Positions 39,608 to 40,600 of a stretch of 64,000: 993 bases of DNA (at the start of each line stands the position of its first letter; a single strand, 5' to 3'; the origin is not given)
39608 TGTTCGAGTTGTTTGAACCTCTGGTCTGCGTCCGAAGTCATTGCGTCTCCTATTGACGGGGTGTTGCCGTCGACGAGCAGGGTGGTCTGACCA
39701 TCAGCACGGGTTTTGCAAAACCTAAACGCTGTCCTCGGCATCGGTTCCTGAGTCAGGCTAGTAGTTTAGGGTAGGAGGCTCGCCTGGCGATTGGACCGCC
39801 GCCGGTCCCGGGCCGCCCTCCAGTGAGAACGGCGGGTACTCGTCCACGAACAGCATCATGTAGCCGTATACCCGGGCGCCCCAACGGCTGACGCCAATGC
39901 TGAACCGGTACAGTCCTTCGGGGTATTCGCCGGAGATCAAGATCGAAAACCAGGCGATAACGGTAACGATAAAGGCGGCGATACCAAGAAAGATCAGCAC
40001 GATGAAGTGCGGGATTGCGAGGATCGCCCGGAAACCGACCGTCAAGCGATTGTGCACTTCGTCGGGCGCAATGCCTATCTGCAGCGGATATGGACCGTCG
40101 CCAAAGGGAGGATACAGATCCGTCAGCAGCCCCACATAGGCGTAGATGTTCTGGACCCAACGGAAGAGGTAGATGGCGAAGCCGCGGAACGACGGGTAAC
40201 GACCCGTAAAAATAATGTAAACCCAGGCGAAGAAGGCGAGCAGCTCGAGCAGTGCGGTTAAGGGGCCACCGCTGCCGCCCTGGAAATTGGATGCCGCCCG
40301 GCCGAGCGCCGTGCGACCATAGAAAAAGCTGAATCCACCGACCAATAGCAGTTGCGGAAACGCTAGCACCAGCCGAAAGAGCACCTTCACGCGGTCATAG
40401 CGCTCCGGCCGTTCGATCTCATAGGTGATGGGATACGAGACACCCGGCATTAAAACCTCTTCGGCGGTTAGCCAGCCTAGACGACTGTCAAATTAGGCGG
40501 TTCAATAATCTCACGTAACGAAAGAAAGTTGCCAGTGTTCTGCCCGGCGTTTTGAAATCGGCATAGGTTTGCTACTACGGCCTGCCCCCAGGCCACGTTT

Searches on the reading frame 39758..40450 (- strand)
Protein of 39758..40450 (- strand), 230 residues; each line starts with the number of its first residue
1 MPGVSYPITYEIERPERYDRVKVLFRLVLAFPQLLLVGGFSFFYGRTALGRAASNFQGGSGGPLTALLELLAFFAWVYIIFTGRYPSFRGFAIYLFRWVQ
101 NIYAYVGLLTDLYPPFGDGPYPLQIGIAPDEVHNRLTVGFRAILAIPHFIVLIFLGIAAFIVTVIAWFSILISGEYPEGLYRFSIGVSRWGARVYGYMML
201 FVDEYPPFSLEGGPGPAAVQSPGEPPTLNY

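Call 52: search_protein_families(library=pfam, proteins=[window:39758-40450:-], max_evalue=0.001)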
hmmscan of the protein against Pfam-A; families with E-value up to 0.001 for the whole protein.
window:39758-40450:- (230 aa): 1 family
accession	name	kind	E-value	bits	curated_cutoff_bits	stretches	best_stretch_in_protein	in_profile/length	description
PF14333.11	DUF4389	-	6.2e-24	84.1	25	2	135-208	1-74/76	Domain of unknown function (DUF4389)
